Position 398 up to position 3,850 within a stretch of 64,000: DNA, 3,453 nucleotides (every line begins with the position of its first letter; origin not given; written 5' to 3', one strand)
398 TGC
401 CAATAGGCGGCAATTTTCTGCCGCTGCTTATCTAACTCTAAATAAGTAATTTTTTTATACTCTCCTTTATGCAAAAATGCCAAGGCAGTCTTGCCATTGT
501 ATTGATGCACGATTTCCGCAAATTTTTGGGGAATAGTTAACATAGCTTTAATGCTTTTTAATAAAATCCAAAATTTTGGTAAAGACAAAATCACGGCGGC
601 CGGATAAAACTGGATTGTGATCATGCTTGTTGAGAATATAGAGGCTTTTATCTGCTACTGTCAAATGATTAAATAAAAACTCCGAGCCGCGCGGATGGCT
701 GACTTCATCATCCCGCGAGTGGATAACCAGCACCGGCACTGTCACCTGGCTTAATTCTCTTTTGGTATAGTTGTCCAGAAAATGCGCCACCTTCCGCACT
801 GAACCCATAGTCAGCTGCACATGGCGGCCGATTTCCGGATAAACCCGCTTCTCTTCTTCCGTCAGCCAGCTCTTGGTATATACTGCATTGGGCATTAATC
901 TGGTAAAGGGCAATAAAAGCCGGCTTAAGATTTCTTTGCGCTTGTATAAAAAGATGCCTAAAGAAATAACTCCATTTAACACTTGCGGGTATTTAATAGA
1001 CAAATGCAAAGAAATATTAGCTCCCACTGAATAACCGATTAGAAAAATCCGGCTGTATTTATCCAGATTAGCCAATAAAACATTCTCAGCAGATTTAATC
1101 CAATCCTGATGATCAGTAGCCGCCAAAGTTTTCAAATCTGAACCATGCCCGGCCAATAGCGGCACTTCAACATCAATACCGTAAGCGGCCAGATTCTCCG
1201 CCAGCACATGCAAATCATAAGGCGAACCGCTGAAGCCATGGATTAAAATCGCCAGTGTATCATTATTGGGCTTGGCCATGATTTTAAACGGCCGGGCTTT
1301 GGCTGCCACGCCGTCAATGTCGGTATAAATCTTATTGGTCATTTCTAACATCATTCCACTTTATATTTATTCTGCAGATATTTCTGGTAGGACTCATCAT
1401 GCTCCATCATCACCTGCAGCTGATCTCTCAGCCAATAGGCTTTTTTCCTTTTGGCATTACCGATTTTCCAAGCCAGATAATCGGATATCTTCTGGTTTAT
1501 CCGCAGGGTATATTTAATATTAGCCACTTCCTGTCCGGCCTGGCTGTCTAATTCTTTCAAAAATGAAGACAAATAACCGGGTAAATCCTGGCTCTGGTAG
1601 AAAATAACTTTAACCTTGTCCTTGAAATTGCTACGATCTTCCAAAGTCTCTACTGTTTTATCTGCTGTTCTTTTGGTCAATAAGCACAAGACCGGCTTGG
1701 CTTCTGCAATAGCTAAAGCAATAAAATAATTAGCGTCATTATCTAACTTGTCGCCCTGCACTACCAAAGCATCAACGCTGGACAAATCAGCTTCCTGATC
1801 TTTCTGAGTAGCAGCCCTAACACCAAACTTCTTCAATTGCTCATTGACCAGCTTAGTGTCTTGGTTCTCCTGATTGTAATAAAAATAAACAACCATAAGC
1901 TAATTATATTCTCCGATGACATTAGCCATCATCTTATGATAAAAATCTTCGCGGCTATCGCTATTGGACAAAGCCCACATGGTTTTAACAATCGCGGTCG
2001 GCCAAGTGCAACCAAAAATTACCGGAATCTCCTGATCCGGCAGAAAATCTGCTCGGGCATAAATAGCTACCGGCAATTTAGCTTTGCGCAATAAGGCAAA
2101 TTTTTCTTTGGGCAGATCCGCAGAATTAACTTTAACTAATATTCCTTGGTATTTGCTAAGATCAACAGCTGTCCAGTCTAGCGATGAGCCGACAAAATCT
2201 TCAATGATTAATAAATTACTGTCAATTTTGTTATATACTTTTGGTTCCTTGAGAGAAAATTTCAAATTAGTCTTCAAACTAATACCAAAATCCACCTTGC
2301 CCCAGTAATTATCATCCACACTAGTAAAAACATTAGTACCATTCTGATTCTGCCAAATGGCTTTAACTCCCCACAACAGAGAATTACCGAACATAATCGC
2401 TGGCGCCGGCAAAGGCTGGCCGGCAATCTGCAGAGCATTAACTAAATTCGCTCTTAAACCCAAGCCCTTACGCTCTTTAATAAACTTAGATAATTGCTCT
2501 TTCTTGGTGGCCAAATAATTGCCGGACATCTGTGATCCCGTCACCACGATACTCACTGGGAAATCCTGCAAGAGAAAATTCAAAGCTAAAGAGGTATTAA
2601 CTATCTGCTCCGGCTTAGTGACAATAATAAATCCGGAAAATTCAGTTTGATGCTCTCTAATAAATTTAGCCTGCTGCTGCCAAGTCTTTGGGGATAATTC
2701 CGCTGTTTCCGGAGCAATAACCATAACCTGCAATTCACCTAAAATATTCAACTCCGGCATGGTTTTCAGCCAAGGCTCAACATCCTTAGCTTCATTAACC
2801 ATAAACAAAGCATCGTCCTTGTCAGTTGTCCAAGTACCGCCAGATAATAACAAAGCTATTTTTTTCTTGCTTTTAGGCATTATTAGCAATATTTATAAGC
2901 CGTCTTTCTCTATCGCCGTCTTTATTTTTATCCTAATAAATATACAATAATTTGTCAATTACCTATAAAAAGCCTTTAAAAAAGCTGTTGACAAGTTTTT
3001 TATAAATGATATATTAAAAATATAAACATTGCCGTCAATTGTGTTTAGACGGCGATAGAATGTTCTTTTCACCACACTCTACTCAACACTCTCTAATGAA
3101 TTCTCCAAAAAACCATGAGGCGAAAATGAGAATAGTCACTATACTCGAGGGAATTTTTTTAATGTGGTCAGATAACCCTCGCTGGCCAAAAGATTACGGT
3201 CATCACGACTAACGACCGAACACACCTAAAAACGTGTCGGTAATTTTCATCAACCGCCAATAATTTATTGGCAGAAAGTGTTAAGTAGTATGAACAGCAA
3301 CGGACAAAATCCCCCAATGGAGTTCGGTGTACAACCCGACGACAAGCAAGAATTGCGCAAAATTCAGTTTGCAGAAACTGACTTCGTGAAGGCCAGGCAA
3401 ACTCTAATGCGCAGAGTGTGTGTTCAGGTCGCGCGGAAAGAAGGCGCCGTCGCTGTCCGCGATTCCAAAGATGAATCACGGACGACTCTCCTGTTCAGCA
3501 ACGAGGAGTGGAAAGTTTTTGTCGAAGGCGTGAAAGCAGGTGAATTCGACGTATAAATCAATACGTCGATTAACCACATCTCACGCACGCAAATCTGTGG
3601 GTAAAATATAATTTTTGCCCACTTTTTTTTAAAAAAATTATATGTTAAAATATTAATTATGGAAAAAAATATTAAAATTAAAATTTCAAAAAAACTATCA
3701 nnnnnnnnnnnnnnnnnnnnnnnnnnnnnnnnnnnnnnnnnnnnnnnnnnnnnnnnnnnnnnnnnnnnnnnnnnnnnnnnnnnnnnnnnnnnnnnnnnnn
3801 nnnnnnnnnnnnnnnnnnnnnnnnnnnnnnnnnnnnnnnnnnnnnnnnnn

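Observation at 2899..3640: Self-contained, higher-GC DUF397 (Actinobacteria-type AbaA/BldB-like) gene cassette: consensus promoter framed by a 13-bp perfect inverted repeat, a ~270-nt leader and its own terminator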

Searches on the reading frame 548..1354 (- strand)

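Call 4: search_protein_families(library=pfam, proteins=[window:548-1354:-], max_evalue=0.01)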
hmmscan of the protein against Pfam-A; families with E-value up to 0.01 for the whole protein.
window:548-1354:- (268 aa): 6 families
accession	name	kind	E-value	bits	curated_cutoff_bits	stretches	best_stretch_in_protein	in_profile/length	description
PF12146.15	Hydrolase_4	-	1.3e-18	67.6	27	1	33-247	5-233/239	Serine aminopeptidase, S33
PF00561.26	Abhydrolase_1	-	1.4e-11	45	25.8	1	36-138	4-103/245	alpha/beta hydrolase fold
PF12697.13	Abhydrolase_6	-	1.5e-10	42.5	26.3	1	36-251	2-209/217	Alpha/beta hydrolase family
PF02230.22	Abhydrolase_2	-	1.1e-06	29.1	23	1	99-142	103-146/217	Phospholipase/Carboxylesterase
PF00326.27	Peptidase_S9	-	0.0009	19.2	22.6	0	193-267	138-208/213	Prolyl oligopeptidase family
PF05057.20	DUF676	-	0.002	18.1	20.3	1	30-114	3-91/217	Putative serine esterase (DUF676)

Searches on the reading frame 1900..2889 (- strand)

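Call 4: search_protein_families(library=pfam, proteins=[window:1900-2889:-], max_evalue=0.01)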
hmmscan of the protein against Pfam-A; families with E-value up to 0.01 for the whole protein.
window:1900-2889:- (329 aa): 1 family
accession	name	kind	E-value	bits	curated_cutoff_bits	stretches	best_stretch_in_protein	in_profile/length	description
PF00710.25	Asparaginase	-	2.9e-16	60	22.5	1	10-123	1-116/193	Asparaginase, N-terminal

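Call 64: search_protein_families(library=ncbifam, proteins=[window:1900-2886:-], max_evalue=0.01)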
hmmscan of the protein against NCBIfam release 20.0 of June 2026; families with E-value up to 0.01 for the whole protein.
window:1900-2886:- (328 aa): 4 families
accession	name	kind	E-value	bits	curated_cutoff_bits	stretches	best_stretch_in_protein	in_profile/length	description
TIGR00519.1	asnASE_I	subfamily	6.4e-17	61.5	260.5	1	7-267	1-259/337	type I asparaginase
NF006998.0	PRK09461.1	equivalog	1.1e-15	57.8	376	1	6-207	2-190/337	asparaginase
NF003217.0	PRK04183.1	equivalog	2.4e-13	49.5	310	1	5-122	73-191/420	Glu-tRNA(Gln) amidotransferase subunit GatD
TIGR02153.1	gatD_arch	equivalog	7.6e-11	41.4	324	1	5-122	60-179/405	Glu-tRNA(Gln) amidotransferase subunit GatD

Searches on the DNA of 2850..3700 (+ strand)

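Call 8: search_rna_families(source=window, start=2850, end=3700, threshold=evalue, max_evalue=10)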
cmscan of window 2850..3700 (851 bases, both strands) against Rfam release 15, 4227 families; matches with E-value up to 10: 4.
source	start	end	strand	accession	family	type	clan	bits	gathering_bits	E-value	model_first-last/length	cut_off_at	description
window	3595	3622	-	RF03171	mir-1012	Gene; miRNA;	-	21.6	70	0.23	1-59/59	no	mir-1012 microRNA precursor family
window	3103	3132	-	RF01334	CRISPR-DR21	Gene; CRISPR;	-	17.9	48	4.3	1-37/37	no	CRISPR RNA direct repeat element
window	3497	3574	-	RF04328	snR107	Gene; snRNA; snoRNA; CD-box;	-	14.7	44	9.4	1-118/118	no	Fungal C/D box small nucleolar RNA 107 family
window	2946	2991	-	RF00032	Histone3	Cis-reg;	-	12.5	34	6.9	1-46/46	no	Histone 3' UTR stem-loop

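Call 75: search_rna_families(sources=[L003, L004, L005, L006, L007, L009, L010, L011, L014, L016, L017, L028, L048, L061, L063, L090, L095, L104], threshold=gathering)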
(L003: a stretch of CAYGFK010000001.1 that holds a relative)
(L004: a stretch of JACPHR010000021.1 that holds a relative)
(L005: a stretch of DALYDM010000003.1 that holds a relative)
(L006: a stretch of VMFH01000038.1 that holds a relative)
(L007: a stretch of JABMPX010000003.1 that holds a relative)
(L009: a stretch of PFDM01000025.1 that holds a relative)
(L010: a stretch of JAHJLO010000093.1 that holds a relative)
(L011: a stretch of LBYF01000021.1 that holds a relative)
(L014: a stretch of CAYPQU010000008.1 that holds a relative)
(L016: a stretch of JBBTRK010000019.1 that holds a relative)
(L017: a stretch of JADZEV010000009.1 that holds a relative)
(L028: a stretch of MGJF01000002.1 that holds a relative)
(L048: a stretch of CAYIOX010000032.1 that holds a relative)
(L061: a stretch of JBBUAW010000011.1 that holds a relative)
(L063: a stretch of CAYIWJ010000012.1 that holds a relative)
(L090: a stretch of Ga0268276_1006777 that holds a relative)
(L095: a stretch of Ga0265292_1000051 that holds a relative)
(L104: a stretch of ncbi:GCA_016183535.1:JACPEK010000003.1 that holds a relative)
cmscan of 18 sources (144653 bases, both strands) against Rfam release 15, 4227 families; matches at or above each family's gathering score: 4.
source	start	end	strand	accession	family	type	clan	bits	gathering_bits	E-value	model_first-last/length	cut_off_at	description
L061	4459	4836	+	RF00023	tmRNA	Gene;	CL00001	99.5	47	2.8e-37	1-374/374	no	transfer-messenger RNA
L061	1552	1623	-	RF00005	tRNA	Gene; tRNA;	CL00001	69.8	29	8e-13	1-71/71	no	tRNA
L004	7188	7259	-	RF00005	tRNA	Gene; tRNA;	CL00001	64.4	29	2.5e-11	1-71/71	no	tRNA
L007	6851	6915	+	RF00005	tRNA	Gene; tRNA;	CL00001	33.4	29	0.0082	1-64/71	3'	tRNA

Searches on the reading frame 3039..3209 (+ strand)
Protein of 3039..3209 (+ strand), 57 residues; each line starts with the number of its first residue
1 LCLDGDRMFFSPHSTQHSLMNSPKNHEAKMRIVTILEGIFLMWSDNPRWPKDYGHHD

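Call 78: search_protein_representatives(protein=window:3039-3209:+)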
Query: 57 residues. Proteins with E-value up to 0.001 (for the whole library): 1; up to 1e-10: 0; up to 1e-30: 0. The best 1 are listed.
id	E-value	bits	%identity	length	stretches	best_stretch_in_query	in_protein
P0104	2.6e-08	50.0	26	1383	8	12-36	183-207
